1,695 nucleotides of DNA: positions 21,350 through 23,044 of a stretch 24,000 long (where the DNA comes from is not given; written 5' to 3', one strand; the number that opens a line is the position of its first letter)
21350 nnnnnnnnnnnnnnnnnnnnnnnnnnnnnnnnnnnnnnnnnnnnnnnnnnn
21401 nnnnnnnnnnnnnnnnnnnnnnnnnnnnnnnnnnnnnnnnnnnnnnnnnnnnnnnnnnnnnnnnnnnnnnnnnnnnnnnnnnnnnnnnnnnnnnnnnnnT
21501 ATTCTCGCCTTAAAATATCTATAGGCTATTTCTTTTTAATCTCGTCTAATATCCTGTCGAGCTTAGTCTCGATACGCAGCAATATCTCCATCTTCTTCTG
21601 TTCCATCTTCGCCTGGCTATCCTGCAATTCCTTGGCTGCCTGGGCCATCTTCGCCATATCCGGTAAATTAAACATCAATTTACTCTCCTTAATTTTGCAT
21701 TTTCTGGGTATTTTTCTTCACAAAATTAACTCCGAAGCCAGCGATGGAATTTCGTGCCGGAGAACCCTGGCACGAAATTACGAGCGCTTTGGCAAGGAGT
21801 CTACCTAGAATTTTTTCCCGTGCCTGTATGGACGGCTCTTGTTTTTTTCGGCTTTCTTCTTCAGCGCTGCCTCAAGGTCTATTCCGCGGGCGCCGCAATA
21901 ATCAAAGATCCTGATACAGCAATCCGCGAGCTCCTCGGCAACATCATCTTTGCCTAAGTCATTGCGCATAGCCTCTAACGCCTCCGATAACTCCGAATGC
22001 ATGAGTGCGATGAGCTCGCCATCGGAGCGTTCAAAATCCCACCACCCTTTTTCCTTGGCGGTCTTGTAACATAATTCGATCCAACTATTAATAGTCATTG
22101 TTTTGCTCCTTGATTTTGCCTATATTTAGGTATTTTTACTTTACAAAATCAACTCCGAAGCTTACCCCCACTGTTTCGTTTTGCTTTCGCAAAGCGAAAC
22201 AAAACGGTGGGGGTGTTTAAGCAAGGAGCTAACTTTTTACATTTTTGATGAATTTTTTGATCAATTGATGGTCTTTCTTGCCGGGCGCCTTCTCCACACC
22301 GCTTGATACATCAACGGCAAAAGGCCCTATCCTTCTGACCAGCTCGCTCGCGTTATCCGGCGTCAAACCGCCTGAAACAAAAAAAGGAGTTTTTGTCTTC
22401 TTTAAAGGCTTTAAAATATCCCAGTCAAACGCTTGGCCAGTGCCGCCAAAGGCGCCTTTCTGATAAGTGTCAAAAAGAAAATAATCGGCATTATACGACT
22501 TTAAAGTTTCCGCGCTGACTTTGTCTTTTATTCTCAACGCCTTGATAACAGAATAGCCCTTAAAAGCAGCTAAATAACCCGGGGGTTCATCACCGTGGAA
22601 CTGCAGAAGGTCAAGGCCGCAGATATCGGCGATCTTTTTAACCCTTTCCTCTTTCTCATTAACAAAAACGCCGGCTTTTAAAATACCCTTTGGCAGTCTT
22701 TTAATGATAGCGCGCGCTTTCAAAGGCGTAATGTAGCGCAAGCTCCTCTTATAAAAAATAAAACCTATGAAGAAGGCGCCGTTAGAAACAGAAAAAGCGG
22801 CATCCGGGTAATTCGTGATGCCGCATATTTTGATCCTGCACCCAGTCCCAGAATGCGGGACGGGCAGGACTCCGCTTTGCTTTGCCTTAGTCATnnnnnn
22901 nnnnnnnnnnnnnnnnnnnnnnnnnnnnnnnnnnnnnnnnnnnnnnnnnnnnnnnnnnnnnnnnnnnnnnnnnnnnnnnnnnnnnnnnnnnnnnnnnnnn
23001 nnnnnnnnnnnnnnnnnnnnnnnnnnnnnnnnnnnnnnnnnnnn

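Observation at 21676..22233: Family-1 copies 3 and 4 flank a MazG-like gene downstream of trpDCF; copy 4 shares a 78-nt identical core with copy 1 about 21 kb away and overlaps the trpF stop codon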

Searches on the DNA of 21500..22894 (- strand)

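Call 29: search_rna_families(source=window, start=21500, end=22400, threshold=evalue, max_evalue=10, show_alignments=2)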
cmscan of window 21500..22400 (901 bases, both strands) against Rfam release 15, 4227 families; matches with E-value up to 10: 9.
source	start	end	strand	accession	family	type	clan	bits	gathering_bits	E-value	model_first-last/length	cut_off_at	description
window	22159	22222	+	RF03394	mir-2574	Gene; miRNA;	-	30.4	90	0.00034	1-68/68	no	mir-2574 microRNA precursor family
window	22164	22214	+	RF03734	mir-4773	Gene; miRNA;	-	27.6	100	0.014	1-78/78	no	mir-4773 microRNA precursor family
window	22164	22214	-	RF03734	mir-4773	Gene; miRNA;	-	25.3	100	0.052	1-78/78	no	mir-4773 microRNA precursor family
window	22160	22223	-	RF03394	mir-2574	Gene; miRNA;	-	24.6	90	0.015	1-68/68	no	mir-2574 microRNA precursor family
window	22132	22249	-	RF00885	MIR821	Gene; miRNA;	-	24.1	249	0.038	1-275/275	no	MIR821 microRNA precursor family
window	22156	22223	+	RF04097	MIR2630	Gene; miRNA;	-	18.4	144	0.51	1-229/229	no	MIR2630 microRNA precursor family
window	22142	22240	-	RF04139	MIR841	Gene; miRNA;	-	15.8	200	2.4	1-212/212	no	MIR841 microRNA precursor family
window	22153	22229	+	RF04051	mir-8517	Gene; miRNA;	-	14.8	70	9.9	1-108/108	no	mir-8517 microRNA precursor family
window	22088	22211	+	RF01822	RsaJ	Gene; sRNA;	-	12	100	4.2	1-287/287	no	RNA Staph. aureus A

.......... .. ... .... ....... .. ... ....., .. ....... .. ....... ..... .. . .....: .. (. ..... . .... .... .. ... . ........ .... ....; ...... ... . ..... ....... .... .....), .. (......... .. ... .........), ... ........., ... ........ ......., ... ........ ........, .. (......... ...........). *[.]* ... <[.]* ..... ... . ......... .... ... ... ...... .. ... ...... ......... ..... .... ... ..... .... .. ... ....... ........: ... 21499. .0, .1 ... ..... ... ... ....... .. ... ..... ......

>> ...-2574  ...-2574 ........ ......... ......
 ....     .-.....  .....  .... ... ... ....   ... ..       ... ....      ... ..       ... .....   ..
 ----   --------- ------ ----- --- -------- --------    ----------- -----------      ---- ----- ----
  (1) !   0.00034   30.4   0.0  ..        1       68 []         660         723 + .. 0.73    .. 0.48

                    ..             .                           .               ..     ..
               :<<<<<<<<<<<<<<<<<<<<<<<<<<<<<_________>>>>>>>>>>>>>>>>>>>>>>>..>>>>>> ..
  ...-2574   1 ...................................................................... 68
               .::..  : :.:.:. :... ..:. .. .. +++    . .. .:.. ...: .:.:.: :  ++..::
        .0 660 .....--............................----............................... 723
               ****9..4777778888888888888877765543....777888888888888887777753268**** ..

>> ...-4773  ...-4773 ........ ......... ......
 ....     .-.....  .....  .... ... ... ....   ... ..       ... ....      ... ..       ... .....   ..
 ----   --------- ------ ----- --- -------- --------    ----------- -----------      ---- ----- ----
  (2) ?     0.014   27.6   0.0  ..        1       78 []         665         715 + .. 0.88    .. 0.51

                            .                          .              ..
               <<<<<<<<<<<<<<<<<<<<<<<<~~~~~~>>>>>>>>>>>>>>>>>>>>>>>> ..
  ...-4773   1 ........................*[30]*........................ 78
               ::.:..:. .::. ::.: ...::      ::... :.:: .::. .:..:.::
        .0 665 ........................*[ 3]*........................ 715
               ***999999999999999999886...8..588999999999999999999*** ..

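Call 74: search_with_rna_model(model_id=R1, sources=[L186, L187, L188, L189, L190, L191, L192, L193], max_evalue=0.01, filters=off, show_alignments=4)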
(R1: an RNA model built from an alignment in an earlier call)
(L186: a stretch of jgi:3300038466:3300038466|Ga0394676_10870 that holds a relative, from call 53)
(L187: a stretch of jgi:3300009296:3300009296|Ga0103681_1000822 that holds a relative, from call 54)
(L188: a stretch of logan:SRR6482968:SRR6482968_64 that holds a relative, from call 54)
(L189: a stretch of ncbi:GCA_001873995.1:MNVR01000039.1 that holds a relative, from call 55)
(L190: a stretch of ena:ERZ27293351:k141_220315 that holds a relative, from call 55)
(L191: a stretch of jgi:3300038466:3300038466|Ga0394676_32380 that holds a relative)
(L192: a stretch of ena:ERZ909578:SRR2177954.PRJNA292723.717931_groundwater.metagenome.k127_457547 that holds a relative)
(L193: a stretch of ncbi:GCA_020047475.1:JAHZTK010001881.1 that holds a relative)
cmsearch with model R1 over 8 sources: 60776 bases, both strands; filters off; matches with E-value up to 0.01: 2.
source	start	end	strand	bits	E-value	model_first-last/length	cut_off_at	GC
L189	1471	1548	+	66.7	2.9e-17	1-69/69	no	0.37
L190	1471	1548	+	66.7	2.9e-17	1-69/69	no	0.37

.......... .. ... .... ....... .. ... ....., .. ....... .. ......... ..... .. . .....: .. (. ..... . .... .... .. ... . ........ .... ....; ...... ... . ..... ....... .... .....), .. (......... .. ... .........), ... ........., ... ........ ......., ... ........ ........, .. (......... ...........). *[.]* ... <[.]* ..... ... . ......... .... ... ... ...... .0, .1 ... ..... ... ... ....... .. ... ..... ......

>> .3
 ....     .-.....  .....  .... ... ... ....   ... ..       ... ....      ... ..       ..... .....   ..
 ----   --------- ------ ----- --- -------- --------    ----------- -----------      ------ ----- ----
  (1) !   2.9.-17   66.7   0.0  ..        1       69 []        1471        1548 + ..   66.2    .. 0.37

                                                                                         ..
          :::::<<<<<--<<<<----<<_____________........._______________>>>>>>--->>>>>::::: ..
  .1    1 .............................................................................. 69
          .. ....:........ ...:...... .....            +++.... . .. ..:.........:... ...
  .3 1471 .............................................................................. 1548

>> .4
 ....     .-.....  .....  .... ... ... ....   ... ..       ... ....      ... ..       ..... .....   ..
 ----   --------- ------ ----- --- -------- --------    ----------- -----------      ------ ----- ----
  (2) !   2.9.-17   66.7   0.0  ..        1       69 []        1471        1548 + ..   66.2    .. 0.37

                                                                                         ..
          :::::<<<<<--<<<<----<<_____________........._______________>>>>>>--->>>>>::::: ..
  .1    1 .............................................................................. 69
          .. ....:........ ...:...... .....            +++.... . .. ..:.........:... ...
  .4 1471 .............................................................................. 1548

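Call 87: search_dna_similar(query=window:22093-22238:-, collection=phages, mode=distant, max_evalue=0.001, max_rows=10)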
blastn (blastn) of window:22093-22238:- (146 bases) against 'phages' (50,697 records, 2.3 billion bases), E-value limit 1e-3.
No match.

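Call 88: search_dna_similar(query=window:22093-22238:-, collection=plasmids, mode=distant, max_evalue=0.001, max_rows=10)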
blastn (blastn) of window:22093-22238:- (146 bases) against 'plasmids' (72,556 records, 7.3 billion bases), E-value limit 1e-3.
No match.

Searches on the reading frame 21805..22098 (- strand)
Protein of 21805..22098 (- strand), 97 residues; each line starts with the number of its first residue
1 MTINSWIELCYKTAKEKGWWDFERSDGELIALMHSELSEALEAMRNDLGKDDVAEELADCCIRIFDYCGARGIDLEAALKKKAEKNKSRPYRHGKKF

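Call 11: search_protein_families(library=pfam, proteins=[window:21805-22098:-], max_evalue=0.01)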
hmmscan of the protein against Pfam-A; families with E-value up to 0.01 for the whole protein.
window:21805-22098:- (97 aa): 2 families
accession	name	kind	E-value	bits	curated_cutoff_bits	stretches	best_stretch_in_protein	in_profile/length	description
PF03819.22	MazG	-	4.3e-05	24.2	22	1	29-90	6-71/74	MazG nucleotide pyrophosphohydrolase domain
PF01503.22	PRA-PH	-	0.0077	17.1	21.3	1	17-84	17-84/86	Phosphoribosyl-ATP pyrophosphohydrolase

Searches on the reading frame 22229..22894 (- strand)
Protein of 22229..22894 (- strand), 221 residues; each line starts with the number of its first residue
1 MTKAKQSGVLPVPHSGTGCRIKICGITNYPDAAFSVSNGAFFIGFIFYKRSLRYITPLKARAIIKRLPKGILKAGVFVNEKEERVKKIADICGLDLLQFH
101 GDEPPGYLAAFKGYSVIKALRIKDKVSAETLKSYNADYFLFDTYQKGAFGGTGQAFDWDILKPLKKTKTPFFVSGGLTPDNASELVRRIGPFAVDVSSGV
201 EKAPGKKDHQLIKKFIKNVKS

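Call 11: search_protein_families(library=pfam, proteins=[window:22229-22894:-], max_evalue=0.01)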
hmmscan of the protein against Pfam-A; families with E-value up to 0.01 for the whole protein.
window:22229-22894:- (221 aa): 1 family
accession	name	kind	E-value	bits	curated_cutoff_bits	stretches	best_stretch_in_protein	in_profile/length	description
PF00697.28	PRAI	-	5.6e-45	153.9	22.7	1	22-218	2-193/193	N-(5'phosphoribosyl)anthranilate (PRA) isomerase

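Call 52: find_homologous_proteins(query=window:22229-22894:-, max_evalue=1e-20)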
Query window:22229-22894:- (221 aa): 7681 proteins with E <= 1e-20 among 8000 candidates; the best 120 are listed.
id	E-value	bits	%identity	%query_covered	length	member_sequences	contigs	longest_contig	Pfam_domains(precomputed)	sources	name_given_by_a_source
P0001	1.2e-143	495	100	100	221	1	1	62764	PF00697.29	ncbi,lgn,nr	ncbi:MAG: phosphoribosylanthranilate isomerase [Candidatus Omnitrophica bacterium]|nr:phosphoribosyl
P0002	1.8e-107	376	83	91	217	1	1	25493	PF00697.29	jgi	jgi:phosphoribosylanthranilate isomerase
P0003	2.7e-87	310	64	100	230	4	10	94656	PF00697.29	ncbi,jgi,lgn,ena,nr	ncbi:MAG: hypothetical protein AUJ74_07905 [Candidatus Omnitrophica bacterium CG1_02_44_16]|nr:MAG: 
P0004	1.1e-85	305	69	89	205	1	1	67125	PF00697.29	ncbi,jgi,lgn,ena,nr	ncbi:MAG TPA: phosphoribosylanthranilate isomerase [Candidatus Omnitrophica bacterium]|nr:phosphorib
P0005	3.1e-84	300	64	91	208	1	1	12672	PF00697.29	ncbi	-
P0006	2.1e-82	294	67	91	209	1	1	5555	PF00697.29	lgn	-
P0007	1.0e-81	292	64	91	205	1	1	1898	PF00697.29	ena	-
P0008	8.7e-81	289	64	91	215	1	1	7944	PF00697.29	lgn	-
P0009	7.0e-80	286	64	91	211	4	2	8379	PF00697.29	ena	-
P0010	1.8e-79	285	65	90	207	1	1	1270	PF00697.29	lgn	-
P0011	5.2e-79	283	63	91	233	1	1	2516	PF00697.29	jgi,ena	-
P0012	5.7e-79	283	64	91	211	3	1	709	PF00697.29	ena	-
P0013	8.3e-78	279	63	91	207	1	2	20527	PF00697.29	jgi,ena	-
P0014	1.0e-75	273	61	91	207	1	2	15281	PF00697.29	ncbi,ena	ncbi:MAG: phosphoribosylanthranilate isomerase [Candidatus Omnitrophota bacterium]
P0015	1.0e-74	269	60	91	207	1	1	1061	PF00697.29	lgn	-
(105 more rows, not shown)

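Call 53: find_encoding_contigs(protein=P0002, flank=4000, max_places=2)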
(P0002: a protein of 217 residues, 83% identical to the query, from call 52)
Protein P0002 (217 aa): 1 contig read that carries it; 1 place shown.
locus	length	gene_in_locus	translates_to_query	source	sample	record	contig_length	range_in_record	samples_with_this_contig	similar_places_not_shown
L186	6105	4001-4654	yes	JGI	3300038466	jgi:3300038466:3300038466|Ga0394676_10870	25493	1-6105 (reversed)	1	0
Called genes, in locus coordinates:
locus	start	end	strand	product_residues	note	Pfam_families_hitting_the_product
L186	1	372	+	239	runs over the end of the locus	PF03602:Cons_hypoth95, PF05175:MTS, PF06325:PrmA, PF01170:UPF0020 (weak), PF13847:Methyltransf_31, PF07669:Eco57I (weak), PF08241:Methyltransf_11 (weak), PF13649:Methyltransf_25, +4 more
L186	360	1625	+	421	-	PF00275:EPSP_synthase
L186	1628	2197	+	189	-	PF00117:GATase, PF07722:Peptidase_C26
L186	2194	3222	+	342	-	PF02885:Glycos_trans_3N, PF00591:Glycos_transf_3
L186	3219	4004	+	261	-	PF00218:IGPS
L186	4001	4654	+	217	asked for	PF00697:PRAI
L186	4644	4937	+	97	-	-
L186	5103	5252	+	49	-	-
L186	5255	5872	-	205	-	PF09335:VTT_dom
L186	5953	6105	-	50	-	?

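Call 54: find_encoding_contigs(protein=P0004, flank=4000, max_places=2)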
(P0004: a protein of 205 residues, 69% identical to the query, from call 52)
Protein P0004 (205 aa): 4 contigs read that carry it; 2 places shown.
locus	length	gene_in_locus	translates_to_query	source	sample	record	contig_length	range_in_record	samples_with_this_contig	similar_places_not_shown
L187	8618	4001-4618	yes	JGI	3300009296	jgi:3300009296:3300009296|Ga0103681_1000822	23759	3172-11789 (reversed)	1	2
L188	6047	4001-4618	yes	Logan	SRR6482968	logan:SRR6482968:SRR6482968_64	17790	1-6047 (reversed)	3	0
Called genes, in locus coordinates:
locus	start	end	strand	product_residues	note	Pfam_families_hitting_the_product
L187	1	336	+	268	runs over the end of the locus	PF17827:PrmC_N, PF05175:MTS, PF06325:PrmA, PF13489:Methyltransf_23 (weak), PF01170:UPF0020, PF13847:Methyltransf_31, PF07669:Eco57I (weak), PF13649:Methyltransf_25, +2 more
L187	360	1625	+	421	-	PF00275:EPSP_synthase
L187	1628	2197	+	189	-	PF00117:GATase, PF07722:Peptidase_C26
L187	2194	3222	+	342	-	PF02885:Glycos_trans_3N, PF00591:Glycos_transf_3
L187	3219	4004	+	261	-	PF00218:IGPS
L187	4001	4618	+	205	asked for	PF00697:PRAI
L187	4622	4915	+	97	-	-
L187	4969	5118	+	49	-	-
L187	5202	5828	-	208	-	PF09335:VTT_dom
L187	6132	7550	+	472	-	PF05137:PilN (weak)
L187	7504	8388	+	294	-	-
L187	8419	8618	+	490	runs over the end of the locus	PF07660:STN (faint), PF03958:Secretin_N, PF00263:Secretin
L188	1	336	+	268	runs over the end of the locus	PF17827:PrmC_N, PF05175:MTS, PF06325:PrmA, PF13489:Methyltransf_23 (weak), PF01170:UPF0020, PF13847:Methyltransf_31, PF07669:Eco57I (weak), PF13649:Methyltransf_25, +2 more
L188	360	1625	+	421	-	PF00275:EPSP_synthase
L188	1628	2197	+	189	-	PF00117:GATase, PF07722:Peptidase_C26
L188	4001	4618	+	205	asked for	PF00697:PRAI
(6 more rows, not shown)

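Call 55: find_encoding_contigs(protein=P0003, flank=4000, max_places=2)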
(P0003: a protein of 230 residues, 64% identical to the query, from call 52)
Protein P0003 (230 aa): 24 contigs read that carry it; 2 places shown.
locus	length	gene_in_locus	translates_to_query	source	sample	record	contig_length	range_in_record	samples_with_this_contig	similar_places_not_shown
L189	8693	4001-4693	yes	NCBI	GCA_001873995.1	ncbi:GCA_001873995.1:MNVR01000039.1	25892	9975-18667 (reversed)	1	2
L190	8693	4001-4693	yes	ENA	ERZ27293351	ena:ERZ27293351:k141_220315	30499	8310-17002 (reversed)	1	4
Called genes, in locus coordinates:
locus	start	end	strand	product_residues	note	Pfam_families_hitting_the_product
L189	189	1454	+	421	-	PF00275:EPSP_synthase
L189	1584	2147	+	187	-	PF00117:GATase, PF07722:Peptidase_C26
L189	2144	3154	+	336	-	PF02885:Glycos_trans_3N, PF00591:Glycos_transf_3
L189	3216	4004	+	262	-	PF00218:IGPS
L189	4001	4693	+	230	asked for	PF00697:PRAI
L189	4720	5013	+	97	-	-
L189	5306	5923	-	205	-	PF09335:VTT_dom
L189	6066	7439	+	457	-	PF05137:PilN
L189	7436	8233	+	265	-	-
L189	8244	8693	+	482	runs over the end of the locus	PF03958:Secretin_N, PF00263:Secretin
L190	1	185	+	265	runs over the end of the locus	PF17827:PrmC_N, PF05971:Methyltransf_10 (weak), PF02384:N6_Mtase (weak), PF05175:MTS, PF06325:PrmA, PF07669:Eco57I (weak), PF13649:Methyltransf_25, PF13847:Methyltransf_31, +4 more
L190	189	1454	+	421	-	PF00275:EPSP_synthase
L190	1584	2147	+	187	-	PF00117:GATase, PF07722:Peptidase_C26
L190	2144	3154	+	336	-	PF02885:Glycos_trans_3N, PF00591:Glycos_transf_3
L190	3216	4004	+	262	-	PF00218:IGPS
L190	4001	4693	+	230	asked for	PF00697:PRAI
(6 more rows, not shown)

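Call 91: find_encoding_contigs(protein=P0001, flank=10000, max_places=1)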
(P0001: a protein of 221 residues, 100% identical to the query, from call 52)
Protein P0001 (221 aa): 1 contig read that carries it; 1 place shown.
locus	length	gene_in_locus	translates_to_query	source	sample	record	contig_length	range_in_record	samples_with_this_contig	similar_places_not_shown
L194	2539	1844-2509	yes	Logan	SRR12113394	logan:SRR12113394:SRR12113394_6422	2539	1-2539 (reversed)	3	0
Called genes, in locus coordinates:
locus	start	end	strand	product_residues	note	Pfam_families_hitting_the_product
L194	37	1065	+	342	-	PF02885:Glycos_trans_3N, PF00591:Glycos_transf_3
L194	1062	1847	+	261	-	PF00218:IGPS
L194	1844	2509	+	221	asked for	PF00697:PRAI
